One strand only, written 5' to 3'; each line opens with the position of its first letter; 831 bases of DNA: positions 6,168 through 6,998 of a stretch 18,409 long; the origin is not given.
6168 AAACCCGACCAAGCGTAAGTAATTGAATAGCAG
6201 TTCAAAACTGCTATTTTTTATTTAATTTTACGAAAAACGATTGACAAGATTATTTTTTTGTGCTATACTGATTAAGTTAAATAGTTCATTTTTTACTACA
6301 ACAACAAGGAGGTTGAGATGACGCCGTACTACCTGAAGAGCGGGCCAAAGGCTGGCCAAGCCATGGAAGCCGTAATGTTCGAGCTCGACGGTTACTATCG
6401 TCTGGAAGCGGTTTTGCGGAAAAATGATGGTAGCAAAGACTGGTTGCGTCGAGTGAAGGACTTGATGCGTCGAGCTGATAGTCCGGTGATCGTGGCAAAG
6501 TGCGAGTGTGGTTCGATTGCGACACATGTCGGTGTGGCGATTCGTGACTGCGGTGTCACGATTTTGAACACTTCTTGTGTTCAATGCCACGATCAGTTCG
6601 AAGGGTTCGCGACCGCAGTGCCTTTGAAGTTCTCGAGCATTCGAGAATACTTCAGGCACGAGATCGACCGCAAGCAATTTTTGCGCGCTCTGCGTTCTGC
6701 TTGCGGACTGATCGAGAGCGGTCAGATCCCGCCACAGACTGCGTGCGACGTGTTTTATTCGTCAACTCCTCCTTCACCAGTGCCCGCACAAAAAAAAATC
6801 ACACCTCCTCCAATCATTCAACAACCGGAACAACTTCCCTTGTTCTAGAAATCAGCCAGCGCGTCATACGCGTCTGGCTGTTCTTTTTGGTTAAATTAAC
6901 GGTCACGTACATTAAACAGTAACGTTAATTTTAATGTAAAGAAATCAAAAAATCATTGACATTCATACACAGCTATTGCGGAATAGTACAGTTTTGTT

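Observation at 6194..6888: GC-rich orphan gene as an insulated single-gene cassette (terminator, perfect consensus promoter, strong Shine-Dalgarno, ORF, terminator)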

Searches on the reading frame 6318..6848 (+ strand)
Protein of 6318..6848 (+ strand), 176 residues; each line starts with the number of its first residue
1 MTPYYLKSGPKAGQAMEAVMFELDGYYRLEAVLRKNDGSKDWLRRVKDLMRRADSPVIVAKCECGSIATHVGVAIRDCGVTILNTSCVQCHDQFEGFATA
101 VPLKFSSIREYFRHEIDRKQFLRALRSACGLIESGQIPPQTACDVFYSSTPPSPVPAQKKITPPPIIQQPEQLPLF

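Call 6: search_protein_families(library=pfam, proteins=[window:6318-6848:+], max_evalue=0.1)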
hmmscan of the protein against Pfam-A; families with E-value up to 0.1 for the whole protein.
window:6318-6848:+ (176 aa): 0 families

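Call 7: search_protein_families(library=ncbifam, proteins=[window:6318-6848:+], max_evalue=0.1)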
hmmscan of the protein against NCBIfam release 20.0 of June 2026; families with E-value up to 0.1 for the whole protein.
window:6318-6848:+ (176 aa): 0 families

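Call 8: find_homologous_proteins(query=window:6318-6845:+, max_evalue=0.01)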
Query window:6318-6845:+ (176 aa): 4 proteins with E <= 0.01 among 66 candidates.
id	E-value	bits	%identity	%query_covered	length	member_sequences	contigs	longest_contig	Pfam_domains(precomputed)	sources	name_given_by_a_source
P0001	3.1e-115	400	99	100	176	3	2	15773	-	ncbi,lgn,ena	ncbi:MAG: hypothetical protein AAB766_03000 [Patescibacteria group bacterium]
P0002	4.7e-90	318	77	100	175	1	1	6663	-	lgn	-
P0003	2.5e-86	306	79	100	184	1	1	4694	-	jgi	jgi:hypothetical protein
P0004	1.0e-81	291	72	100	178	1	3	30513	-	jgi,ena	-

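Call 9: search_protein_families(library=phrogs, proteins=[window:6318-6848:+], max_evalue=0.1)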
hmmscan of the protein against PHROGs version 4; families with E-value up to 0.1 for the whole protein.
window:6318-6848:+ (176 aa): 0 families

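Call 11: find_encoding_contigs(protein=P0001, flank=10000)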
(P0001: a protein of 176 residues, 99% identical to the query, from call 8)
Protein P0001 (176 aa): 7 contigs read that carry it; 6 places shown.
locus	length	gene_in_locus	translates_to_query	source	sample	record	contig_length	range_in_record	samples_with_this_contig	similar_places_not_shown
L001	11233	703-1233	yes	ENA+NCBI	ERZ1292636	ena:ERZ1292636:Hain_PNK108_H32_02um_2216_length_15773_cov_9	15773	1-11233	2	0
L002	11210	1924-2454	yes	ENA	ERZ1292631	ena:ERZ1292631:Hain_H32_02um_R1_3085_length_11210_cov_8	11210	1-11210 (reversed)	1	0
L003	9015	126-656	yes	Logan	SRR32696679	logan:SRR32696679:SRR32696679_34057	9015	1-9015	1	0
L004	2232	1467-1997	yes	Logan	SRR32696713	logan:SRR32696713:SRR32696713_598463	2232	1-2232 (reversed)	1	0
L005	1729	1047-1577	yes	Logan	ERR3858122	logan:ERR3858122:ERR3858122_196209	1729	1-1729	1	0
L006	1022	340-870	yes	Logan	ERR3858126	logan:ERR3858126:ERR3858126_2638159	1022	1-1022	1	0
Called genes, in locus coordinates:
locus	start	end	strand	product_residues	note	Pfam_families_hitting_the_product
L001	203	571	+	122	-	PF00072:Response_reg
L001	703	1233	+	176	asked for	-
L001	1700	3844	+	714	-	-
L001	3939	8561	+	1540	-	-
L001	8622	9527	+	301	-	PF00892:EamA (faint)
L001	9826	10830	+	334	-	-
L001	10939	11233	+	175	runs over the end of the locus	PF01965:DJ-1_PfpI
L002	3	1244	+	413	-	?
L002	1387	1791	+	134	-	PF00072:Response_reg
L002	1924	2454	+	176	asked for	-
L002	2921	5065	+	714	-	-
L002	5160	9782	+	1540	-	-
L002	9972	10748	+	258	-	PF00892:EamA (faint)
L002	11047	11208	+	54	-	?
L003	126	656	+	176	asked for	-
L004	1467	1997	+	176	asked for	-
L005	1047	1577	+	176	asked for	-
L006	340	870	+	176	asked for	-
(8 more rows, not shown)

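Call 12: find_encoding_contigs(protein=P0004, flank=10000)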
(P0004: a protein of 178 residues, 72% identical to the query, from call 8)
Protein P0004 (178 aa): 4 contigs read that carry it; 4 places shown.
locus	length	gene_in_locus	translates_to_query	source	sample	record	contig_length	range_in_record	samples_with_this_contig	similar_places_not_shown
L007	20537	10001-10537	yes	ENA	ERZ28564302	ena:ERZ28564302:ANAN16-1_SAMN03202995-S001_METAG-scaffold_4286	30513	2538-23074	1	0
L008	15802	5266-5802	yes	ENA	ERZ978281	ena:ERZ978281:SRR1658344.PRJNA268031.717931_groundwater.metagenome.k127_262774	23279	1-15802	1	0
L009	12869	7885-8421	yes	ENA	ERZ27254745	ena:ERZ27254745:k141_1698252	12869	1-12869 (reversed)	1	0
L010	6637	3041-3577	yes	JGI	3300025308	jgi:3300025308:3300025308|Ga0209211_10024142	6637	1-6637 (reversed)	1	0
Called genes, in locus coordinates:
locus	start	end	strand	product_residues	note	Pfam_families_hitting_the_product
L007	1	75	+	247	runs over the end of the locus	PF02535:Zip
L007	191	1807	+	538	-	PF00211:Guanylate_cyc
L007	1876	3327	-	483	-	PF01553:Acyltransferase, PF12710:HAD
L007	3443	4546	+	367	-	PF13191:AAA_16 (weak), PF23569:NBD_SMAX1 (weak), PF00004:AAA, PF17871:AAA_lid_9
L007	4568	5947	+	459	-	-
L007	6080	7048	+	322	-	PF00226:DnaJ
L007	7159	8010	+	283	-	PF00092:VWA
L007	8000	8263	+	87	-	-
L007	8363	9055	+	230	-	PF12315:DA1-like (weak)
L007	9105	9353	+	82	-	-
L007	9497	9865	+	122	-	PF00072:Response_reg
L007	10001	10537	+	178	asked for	-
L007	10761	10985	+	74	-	-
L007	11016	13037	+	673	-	-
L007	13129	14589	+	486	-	-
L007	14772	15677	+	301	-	PF00892:EamA (weak)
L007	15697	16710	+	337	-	PF02449:Glyco_hydro_42 (faint)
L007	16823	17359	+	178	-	PF01965:DJ-1_PfpI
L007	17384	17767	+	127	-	-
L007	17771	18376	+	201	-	PF18915:DUF5667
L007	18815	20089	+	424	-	PF00675:Peptidase_M16, PF05193:Peptidase_M16_C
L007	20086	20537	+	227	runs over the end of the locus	PF00121:TIM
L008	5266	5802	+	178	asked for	-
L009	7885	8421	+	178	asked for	-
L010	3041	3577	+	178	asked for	-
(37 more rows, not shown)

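Call 13: find_encoding_contigs(protein=P0002, flank=10000)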
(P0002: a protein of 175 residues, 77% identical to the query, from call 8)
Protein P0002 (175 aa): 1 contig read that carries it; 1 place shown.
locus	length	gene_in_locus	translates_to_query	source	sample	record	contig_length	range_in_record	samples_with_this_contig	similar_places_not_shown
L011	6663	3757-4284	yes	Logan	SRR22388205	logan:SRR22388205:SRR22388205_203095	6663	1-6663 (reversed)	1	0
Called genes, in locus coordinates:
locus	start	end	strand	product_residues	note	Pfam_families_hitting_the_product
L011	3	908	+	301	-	?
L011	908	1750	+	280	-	PF00092:VWA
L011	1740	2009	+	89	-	-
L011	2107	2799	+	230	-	-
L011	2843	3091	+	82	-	-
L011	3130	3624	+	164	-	PF00072:Response_reg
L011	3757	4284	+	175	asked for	-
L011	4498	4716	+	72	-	-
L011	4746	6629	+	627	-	-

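Call 14: find_encoding_contigs(protein=P0003, flank=10000)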
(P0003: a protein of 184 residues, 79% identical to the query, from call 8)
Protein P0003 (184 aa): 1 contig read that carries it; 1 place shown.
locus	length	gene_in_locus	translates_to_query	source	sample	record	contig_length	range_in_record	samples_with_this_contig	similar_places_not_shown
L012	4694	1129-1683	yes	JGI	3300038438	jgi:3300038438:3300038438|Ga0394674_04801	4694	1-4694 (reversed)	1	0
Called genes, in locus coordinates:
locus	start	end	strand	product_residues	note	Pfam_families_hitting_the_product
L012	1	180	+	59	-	?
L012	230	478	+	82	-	-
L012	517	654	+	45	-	-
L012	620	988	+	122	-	PF00072:Response_reg (weak)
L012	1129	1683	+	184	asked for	-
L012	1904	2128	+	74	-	-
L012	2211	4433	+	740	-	-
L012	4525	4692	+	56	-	?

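Call 24: search_solved_structures(query=A3, max_evalue=10)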
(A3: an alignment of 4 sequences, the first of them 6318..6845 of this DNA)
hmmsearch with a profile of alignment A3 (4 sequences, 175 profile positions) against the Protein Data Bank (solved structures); distinct sequences matched with E-value up to 10: 0.

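Call 28: predict_structure(alignment_id=A3)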
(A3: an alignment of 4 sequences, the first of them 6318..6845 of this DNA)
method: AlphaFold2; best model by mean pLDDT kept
length: 176 residues; sequences in the alignment: 4
mean_pLDDT: 37.0   pTM: 0.28
mean pLDDT of the five models: 37.0, 35.4, 33.0, 32.4, 30.0
residues with pLDDT >= 90: 0; 70-90: 1; 50-70: 28; < 50: 147
segments of 3 or more residues with pLDDT < 50: 1-22, 52-175
pLDDT, mean of each block of 10 residues (from residue 1): 29 45 54 64 58 42 31 26 32 26 27 33 31 29 29 33 36 43
secondary structure, 60 per line:
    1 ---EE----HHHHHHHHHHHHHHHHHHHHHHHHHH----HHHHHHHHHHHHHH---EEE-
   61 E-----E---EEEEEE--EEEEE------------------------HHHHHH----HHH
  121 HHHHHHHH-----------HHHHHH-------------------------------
elements in order: H10-35 H40-53 E57-59 E71-76 E79-83 H108-113 H118-128 H140-145
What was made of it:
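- Tried and rejected: AF2 with only 4 sequences failed, with pLDDT 37 (call 28).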

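Call 29: search_protein_representatives(alignment_id=A3)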
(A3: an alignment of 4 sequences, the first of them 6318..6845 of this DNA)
Query: 4 sequences, 175 profile positions. Proteins with E-value up to 0.001 (for the whole library): 27; up to 1e-10: 13; up to 1e-30: 1. The best 27 are listed.
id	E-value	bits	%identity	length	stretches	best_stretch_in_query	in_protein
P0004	8.1e-103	357.8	-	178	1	1-175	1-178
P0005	6.4e-26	107.5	-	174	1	2-159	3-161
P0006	1.0e-24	103.6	-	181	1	1-154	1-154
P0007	1.9e-23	99.4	-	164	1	3-151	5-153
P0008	5.4e-20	88.2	-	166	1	1-150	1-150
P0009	4.1e-16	75.5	-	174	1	1-163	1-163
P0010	2.6e-15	72.9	-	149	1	1-148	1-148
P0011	5.9e-15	71.7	-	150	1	1-148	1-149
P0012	7.2e-14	68.2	-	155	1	2-140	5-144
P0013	3.2e-13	66.1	-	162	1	2-151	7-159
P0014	2.3e-12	63.3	-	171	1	3-155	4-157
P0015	6.3e-12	61.9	-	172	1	1-157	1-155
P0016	2.3e-11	60.1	-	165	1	3-162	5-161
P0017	1.8e-10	57.1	-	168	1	1-159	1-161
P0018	7.7e-10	55.1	-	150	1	21-155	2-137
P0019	1.7e-09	54.0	-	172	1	2-148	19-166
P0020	3.7e-09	52.9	-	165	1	1-157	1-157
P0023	1.2e-07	47.9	-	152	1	1-147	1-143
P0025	1.5e-05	41.2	-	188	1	6-157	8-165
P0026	6.3e-05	39.1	-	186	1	7-153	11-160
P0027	7.0e-05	39.0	-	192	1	2-130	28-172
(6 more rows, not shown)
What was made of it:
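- Checked: Unannotated homologues do exist (calls 8, 29).
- Family and fold: 27 clusters of 125-192 aa (call 29). The family is narrow (27 clusters among 1.84 billion representatives, call 29).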

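Call 33: find_homologous_proteins(query=A4, max_evalue=0.001)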
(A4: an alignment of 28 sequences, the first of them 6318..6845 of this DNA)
Query A4 (28 sequences) (176 aa, profile of the alignment): 6 proteins with E <= 0.001 among 1448 candidates.
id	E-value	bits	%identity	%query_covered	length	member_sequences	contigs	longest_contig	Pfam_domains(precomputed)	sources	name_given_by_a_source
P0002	5.4e-53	197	77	100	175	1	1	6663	-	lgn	-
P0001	3.1e-52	195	99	100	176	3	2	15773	-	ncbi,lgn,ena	ncbi:MAG: hypothetical protein AAB766_03000 [Patescibacteria group bacterium]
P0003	1.5e-51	193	79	100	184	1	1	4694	-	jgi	jgi:hypothetical protein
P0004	2.5e-51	192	72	100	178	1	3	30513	-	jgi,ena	-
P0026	1.2e-41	160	30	72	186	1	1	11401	-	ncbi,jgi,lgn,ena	-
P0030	1.0e-40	157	27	68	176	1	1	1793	-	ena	-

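Call 34: list_cluster_members(proteins=[P0005, P0006, P0007, P0008, P0009, P0010, P0015, P0017, P0018, P0026])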
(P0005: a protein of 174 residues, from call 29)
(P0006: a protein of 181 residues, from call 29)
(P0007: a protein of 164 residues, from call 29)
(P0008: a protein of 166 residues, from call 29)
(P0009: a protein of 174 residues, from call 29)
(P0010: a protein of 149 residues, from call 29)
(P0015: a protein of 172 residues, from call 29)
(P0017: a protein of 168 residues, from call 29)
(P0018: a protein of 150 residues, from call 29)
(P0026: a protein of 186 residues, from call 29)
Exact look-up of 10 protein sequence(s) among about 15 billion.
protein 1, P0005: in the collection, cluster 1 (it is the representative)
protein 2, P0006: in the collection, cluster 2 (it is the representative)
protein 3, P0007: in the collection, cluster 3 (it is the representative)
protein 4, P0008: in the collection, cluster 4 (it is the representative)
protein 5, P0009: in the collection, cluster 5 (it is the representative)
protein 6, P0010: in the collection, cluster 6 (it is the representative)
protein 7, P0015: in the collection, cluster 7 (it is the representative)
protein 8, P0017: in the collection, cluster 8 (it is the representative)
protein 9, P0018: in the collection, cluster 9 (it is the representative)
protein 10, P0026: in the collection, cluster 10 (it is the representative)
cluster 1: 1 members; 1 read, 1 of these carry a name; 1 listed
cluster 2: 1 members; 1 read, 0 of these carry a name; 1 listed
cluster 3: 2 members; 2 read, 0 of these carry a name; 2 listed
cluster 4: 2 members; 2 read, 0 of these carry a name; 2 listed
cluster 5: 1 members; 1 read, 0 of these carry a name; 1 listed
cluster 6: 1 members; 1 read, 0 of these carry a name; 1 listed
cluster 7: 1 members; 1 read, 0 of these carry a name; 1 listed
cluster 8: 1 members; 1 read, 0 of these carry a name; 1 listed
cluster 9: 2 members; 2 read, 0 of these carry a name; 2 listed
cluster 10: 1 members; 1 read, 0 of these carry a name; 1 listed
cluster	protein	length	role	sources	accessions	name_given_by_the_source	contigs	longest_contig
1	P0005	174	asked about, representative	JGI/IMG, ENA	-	hypothetical protein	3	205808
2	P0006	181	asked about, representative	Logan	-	-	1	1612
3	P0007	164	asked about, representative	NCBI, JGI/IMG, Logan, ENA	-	-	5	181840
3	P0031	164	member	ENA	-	-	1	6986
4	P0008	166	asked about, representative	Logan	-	-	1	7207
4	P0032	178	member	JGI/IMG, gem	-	-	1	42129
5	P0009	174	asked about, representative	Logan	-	-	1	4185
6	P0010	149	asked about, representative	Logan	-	-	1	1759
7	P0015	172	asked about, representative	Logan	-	-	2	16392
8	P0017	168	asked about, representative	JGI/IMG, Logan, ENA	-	-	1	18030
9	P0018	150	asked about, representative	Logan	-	-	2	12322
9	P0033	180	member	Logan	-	-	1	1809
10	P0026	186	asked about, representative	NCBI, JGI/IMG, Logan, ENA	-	-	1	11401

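Call 35: find_encoding_contigs(protein=P0026, flank=8000)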
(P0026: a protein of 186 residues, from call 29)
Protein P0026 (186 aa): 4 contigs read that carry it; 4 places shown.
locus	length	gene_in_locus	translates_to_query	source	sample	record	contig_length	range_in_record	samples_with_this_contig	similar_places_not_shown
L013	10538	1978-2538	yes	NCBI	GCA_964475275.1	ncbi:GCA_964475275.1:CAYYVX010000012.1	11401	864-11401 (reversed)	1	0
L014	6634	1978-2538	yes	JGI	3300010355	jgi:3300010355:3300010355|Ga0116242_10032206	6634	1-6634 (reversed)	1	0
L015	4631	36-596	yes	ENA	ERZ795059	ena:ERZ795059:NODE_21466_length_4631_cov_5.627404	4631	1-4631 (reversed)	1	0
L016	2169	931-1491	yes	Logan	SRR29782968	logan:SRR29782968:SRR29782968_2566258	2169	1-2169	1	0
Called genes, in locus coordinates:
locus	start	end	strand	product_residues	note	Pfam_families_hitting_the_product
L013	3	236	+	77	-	?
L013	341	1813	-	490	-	PF01553:Acyltransferase, PF12710:HAD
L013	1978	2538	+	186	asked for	-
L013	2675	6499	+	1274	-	-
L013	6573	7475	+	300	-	PF00892:EamA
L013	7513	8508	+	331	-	PF00150:Cellulase (weak), PF02449:Glyco_hydro_42 (faint)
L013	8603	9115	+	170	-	PF01965:DJ-1_PfpI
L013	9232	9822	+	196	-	PF18915:DUF5667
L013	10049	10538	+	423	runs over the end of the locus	PF00675:Peptidase_M16, PF05193:Peptidase_M16_C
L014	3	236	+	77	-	?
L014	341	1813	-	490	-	PF01553:Acyltransferase, PF12710:HAD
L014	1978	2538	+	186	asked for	-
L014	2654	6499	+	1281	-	-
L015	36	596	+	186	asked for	-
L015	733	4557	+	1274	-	-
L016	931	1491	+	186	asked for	-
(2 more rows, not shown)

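Call 37: find_encoding_contigs(protein=P0005, flank=8000, max_places=2)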
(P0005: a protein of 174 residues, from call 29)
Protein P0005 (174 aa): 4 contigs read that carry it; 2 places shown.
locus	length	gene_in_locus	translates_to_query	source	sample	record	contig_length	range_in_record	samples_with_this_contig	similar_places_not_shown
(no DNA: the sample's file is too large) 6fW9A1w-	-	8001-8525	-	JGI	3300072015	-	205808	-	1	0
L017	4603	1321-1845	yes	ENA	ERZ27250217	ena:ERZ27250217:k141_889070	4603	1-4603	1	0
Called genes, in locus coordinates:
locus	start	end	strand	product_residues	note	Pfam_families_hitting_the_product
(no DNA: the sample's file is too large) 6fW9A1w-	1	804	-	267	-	-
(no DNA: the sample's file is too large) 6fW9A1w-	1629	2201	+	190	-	-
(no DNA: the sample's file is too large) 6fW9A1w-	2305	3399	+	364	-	PF07907:YibE_F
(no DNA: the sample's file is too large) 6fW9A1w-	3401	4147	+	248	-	PF02535:Zip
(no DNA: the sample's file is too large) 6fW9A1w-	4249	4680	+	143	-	PF07963:N_methyl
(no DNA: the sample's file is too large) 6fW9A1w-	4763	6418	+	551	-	PF07701:HNOBA (weak), PF00211:Guanylate_cyc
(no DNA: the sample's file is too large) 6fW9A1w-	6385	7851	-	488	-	PF01553:Acyltransferase, PF12710:HAD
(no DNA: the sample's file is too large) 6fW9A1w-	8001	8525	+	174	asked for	-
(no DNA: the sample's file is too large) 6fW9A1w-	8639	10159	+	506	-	-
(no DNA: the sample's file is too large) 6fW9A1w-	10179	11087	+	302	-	PF00892:EamA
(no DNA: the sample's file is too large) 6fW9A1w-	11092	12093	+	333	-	PF02449:Glyco_hydro_42 (faint)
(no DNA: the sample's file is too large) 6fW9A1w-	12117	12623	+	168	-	PF01965:DJ-1_PfpI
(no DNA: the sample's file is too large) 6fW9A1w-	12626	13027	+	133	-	-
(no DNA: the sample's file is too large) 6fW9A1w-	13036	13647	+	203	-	PF18915:DUF5667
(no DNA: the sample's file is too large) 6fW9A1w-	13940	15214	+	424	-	PF00675:Peptidase_M16, PF05193:Peptidase_M16_C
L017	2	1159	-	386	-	?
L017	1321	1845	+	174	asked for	-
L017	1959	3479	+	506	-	-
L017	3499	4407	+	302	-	PF00892:EamA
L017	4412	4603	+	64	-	?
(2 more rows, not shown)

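Call 38: find_encoding_contigs(protein=P0007, flank=8000, max_places=2)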
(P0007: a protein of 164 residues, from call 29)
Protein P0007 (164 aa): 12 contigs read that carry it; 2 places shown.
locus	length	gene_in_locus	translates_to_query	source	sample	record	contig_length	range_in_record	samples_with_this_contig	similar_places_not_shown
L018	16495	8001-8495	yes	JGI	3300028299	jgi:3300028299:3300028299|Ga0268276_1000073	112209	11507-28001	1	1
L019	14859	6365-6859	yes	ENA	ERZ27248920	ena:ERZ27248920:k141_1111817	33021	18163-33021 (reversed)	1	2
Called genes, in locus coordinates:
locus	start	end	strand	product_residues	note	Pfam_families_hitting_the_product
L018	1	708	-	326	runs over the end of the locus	PF03773:ArsP_1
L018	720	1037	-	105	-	PF13192:Thioredoxin_3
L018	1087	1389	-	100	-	PF01022:HTH_5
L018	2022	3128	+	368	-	PF07907:YibE_F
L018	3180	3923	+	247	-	PF02535:Zip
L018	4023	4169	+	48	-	-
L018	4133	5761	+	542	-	PF07701:HNOBA (weak), PF00211:Guanylate_cyc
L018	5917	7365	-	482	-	PF01553:Acyltransferase, PF12710:HAD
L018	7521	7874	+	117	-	PF00072:Response_reg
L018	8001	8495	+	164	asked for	-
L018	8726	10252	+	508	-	-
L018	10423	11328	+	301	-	PF00892:EamA (weak)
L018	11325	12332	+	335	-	PF02449:Glyco_hydro_42 (faint)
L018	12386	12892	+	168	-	PF01965:DJ-1_PfpI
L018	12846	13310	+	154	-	-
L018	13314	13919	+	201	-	PF18915:DUF5667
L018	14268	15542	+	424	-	PF00675:Peptidase_M16, PF05193:Peptidase_M16_C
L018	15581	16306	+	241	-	PF00121:TIM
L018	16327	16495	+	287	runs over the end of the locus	PF01116:F_bP_aldolase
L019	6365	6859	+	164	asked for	-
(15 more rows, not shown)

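Call 39: find_encoding_contigs(protein=P0017, flank=8000, max_places=2)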
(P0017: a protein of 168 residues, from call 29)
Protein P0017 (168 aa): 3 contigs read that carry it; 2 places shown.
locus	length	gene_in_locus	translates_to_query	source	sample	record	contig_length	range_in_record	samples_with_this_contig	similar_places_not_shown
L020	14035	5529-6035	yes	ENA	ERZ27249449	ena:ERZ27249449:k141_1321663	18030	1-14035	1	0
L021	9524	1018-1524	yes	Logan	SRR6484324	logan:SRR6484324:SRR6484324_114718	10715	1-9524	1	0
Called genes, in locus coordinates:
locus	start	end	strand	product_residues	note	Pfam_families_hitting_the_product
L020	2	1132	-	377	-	?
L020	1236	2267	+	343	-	-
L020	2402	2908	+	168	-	PF00989:PAS, PF08448:PAS_4 (weak), PF13426:PAS_9, PF08447:PAS_3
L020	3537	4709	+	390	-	PF07907:YibE_F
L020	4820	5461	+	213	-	PF02535:Zip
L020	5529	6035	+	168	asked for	-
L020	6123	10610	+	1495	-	-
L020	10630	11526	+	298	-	PF00892:EamA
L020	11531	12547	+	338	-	-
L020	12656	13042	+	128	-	PF18915:DUF5667 (weak)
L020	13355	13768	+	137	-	-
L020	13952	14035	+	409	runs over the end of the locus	PF00675:Peptidase_M16, PF05193:Peptidase_M16_C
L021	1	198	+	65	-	?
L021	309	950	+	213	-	PF02535:Zip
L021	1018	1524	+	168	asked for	-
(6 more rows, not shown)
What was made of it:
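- The slots on both sides of the gene vary between lineages (calls 12, 35, 37-39).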

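Call 45: find_related_loci(query=A5, collection=genome_contigs, flank=6000)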
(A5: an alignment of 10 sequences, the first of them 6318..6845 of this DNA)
Query A5 (176 aa) in genome_contigs; peptide patterns used: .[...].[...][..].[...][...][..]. (x = any residue, [..] = any of these).
26 stretches matched a pattern, but none encodes a relative of the query by tblastn (E <= 1e-3).

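Call 46: find_related_loci(query=A3, collection=genome_contigs, flank=10000)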
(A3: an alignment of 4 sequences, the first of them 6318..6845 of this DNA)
Query A3 (176 aa) in genome_contigs; peptide patterns used: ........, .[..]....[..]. (x = any residue, [..] = any of these).
44 stretches matched a pattern, but none encodes a relative of the query by tblastn (E <= 1e-3).
